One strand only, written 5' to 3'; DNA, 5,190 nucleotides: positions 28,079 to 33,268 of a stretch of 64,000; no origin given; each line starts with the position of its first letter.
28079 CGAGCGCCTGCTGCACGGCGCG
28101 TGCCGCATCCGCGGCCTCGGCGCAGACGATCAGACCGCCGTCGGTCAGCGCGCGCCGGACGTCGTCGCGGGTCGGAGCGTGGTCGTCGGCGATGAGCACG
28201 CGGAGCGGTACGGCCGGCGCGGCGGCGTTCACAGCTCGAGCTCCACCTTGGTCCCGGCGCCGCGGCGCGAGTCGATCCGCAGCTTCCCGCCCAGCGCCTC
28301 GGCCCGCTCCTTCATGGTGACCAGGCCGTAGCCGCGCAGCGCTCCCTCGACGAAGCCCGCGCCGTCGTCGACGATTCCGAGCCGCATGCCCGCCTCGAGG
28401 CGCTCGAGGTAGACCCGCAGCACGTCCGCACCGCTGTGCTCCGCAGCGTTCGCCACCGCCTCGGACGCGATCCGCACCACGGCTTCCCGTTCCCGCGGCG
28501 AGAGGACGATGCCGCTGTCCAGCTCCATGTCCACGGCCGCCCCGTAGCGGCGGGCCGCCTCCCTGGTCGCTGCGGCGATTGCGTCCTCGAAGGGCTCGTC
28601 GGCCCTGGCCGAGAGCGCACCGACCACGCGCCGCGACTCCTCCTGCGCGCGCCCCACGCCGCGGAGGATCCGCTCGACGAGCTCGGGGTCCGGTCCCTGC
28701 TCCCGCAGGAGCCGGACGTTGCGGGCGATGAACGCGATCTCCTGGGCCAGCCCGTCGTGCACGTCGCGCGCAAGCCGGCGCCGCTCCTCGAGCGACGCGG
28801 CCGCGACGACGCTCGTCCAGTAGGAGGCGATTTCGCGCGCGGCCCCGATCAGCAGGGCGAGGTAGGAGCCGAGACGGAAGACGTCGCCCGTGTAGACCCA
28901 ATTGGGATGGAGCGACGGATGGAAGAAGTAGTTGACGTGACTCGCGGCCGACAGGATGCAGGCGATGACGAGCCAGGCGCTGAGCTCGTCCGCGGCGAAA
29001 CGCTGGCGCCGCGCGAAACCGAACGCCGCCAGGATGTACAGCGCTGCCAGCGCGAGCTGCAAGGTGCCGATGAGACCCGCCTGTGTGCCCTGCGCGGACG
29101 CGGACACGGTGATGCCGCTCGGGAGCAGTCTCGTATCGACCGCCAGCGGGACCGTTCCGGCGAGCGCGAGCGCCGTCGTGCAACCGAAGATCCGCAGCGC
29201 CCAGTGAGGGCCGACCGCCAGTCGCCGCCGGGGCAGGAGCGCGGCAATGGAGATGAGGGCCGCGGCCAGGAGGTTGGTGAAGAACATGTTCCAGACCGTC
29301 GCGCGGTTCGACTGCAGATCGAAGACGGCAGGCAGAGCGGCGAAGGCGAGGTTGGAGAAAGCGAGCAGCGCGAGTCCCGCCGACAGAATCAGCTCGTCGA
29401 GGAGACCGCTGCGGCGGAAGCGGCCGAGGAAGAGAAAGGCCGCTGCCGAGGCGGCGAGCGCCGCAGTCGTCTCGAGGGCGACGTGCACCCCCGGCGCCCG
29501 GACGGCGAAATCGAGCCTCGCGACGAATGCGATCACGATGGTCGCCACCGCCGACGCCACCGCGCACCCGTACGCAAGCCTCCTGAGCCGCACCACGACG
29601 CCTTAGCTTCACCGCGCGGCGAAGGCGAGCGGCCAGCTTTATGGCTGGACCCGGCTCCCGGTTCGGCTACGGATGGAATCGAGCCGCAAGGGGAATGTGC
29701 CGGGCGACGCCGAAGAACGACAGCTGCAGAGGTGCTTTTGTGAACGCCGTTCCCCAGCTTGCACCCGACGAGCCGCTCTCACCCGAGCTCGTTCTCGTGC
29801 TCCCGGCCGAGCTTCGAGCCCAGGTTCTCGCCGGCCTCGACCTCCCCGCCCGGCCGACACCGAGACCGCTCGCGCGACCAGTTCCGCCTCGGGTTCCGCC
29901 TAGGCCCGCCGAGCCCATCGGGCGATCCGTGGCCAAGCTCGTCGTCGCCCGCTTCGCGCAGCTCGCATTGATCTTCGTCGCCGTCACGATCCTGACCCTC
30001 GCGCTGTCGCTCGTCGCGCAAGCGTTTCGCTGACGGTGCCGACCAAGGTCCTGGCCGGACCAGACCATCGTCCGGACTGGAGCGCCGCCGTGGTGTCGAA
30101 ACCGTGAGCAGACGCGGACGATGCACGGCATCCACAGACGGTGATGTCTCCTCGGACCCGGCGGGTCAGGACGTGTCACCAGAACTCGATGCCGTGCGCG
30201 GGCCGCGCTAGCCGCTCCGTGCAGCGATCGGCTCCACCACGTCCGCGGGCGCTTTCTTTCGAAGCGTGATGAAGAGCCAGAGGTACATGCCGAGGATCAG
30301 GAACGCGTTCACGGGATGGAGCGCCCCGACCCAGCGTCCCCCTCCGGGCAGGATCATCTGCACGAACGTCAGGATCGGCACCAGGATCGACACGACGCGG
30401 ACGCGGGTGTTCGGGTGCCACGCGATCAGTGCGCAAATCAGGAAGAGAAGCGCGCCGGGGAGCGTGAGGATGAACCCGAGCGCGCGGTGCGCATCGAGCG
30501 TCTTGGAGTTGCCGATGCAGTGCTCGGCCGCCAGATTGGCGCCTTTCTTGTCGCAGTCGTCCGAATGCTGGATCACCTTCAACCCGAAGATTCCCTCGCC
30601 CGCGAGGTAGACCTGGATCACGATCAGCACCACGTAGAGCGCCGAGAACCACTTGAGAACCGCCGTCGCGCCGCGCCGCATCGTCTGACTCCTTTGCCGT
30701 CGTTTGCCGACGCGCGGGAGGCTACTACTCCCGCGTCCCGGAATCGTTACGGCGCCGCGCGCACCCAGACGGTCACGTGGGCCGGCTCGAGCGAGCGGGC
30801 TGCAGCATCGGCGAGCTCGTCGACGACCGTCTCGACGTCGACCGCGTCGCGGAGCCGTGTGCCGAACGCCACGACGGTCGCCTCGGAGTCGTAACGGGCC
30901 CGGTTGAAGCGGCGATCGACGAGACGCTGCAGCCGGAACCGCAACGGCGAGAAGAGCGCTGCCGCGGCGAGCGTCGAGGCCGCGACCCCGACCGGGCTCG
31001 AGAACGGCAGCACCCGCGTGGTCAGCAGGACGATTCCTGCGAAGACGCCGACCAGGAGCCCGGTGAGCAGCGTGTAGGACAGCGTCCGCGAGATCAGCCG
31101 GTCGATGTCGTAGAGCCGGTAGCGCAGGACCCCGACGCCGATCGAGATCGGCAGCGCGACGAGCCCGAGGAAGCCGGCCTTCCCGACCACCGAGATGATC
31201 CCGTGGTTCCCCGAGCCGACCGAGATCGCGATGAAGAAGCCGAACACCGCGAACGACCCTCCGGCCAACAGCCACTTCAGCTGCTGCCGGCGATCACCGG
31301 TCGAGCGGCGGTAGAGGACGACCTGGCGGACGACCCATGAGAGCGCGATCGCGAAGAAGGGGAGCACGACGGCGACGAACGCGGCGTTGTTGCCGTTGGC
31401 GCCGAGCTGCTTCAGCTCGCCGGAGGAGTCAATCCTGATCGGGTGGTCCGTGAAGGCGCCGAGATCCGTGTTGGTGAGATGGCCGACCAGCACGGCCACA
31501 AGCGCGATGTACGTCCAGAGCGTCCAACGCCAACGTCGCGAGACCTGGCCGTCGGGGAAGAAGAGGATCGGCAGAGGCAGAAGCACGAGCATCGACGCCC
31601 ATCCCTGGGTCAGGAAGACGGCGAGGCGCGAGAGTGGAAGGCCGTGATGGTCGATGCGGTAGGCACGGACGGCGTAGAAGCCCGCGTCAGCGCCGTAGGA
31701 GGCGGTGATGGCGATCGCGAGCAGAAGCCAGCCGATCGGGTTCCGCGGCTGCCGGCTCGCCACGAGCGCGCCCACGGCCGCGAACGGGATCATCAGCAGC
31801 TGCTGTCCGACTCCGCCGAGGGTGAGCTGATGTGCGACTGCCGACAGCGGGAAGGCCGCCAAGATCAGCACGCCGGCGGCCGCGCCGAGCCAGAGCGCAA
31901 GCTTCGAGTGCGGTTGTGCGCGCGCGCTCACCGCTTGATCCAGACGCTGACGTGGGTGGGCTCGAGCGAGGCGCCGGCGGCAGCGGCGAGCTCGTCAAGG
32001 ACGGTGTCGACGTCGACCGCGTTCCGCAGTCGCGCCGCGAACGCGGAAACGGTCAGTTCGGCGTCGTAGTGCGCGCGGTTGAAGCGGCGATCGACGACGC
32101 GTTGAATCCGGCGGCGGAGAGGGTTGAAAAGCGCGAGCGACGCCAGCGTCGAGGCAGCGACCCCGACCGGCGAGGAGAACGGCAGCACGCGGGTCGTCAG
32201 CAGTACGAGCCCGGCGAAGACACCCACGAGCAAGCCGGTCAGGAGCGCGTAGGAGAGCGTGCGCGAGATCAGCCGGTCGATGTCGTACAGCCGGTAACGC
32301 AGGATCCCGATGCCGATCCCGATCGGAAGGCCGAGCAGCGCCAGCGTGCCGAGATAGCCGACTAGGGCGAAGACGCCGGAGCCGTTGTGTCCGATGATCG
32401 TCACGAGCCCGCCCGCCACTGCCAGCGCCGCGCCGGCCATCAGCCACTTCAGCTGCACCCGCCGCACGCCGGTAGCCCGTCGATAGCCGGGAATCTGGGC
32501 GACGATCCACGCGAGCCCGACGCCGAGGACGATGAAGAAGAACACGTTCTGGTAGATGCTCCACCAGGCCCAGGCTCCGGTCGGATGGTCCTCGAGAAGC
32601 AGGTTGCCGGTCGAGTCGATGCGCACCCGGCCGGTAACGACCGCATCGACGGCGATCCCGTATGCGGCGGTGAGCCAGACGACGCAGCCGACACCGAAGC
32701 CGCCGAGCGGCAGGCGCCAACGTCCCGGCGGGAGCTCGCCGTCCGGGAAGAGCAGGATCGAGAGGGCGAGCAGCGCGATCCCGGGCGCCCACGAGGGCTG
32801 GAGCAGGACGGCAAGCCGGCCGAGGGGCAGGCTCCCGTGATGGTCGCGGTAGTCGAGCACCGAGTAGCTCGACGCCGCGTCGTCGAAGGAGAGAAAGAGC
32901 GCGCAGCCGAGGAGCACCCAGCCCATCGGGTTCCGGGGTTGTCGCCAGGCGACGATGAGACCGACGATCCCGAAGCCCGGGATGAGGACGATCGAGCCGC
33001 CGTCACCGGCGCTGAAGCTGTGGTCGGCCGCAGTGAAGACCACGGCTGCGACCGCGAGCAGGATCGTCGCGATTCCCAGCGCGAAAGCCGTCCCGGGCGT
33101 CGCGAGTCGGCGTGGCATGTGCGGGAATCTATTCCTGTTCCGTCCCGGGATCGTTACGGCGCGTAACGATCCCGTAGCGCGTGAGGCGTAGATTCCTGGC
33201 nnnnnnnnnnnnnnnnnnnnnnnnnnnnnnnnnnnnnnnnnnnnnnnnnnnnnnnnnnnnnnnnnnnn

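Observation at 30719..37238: A 22-bp element occurs four times at a fixed distance from -10 boxes and links the sensor-like paralogs, a DUF6220-like gene and the PP2C/STAS operon into one putative regulon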

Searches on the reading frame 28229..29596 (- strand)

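Call 9: search_protein_families(library=pfam, proteins=[window:28229-29596:-], max_evalue=0.01)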
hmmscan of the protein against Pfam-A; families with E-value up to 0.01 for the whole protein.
window:28229-29596:- (455 aa): 4 families
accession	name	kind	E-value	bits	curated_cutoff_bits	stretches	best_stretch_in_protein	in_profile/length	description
PF07730.19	HisKA_3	-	1.8e-09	38.5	24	1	271-330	1-65/68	Histidine kinase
PF02518.31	HATPase_c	-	3.1e-09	37.7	26.4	1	371-455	4-107/111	Histidine kinase-, DNA gyrase B-, and HSP90-like ATPase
PF17159.10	MASE3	-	0.0012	18.9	31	1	38-249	10-215/226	Membrane-associated sensor domain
PF13581.12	HATPase_c_2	-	0.0017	18.8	27.4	1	359-417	19-81/127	Histidine kinase-like ATPase domain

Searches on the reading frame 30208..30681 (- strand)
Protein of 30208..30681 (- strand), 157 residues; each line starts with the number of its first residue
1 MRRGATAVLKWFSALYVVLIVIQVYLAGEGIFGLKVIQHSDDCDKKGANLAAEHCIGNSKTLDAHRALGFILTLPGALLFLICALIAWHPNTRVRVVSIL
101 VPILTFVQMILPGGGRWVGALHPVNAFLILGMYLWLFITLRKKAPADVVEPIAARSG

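Call 9: search_protein_families(library=pfam, proteins=[window:30208-30681:-], max_evalue=0.01)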
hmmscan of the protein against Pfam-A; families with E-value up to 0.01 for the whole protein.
window:30208-30681:- (157 aa): 1 family
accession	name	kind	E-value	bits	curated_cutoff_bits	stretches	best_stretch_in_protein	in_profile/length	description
PF19728.4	DUF6220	-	0.0003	21.5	29.8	1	59-111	13-63/66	Family of unknown function (DUF6220)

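Call 63: search_protein_families(library=ncbifam, proteins=[window:30208-30681:-], max_evalue=0.001)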
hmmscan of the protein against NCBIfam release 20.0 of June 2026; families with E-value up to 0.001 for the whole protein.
window:30208-30681:- (157 aa): 0 families

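Call 64: search_protein_families(library=padloc, proteins=[window:30208-30681:-], max_evalue=0.001)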
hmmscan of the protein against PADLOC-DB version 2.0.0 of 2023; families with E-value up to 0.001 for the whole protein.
window:30208-30681:- (157 aa): 0 families

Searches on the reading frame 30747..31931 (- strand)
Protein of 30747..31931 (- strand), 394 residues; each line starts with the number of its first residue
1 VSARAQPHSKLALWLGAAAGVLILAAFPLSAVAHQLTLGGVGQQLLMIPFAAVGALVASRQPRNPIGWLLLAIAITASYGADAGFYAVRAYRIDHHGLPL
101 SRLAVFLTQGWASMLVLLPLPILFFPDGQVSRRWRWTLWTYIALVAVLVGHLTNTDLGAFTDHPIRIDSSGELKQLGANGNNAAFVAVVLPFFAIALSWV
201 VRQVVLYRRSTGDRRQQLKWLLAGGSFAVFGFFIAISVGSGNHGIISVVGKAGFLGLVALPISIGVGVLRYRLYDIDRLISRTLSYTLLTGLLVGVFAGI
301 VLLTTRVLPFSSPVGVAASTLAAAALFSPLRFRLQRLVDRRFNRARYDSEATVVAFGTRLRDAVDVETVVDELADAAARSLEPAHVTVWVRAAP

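Call 9: search_protein_families(library=pfam, proteins=[window:30747-31931:-], max_evalue=0.01)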
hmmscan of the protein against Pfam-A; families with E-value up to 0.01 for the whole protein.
window:30747-31931:- (394 aa): 0 families

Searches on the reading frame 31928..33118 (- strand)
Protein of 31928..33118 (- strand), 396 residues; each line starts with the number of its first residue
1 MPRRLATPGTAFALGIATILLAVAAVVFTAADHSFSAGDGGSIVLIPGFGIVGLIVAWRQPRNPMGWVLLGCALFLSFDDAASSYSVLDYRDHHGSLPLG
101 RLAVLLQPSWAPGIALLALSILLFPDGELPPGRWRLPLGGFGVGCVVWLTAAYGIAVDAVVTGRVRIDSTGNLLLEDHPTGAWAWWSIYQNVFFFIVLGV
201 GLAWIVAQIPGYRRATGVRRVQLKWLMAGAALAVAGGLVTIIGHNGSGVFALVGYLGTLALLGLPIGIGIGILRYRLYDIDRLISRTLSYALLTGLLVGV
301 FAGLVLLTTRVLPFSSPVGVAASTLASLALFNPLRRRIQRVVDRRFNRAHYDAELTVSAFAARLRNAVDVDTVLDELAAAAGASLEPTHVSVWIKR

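Call 9: search_protein_families(library=pfam, proteins=[window:31928-33118:-], max_evalue=0.01)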
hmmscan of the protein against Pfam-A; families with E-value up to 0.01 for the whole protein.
window:31928-33118:- (396 aa): 0 families

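Call 63: search_protein_families(library=ncbifam, proteins=[window:31928-33118:-], max_evalue=0.001)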
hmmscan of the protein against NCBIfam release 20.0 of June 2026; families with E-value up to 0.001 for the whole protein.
window:31928-33118:- (396 aa): 0 families

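Call 64: search_protein_families(library=padloc, proteins=[window:31928-33118:-], max_evalue=0.001)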
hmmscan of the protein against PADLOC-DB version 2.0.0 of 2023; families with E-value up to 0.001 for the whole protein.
window:31928-33118:- (396 aa): 0 families
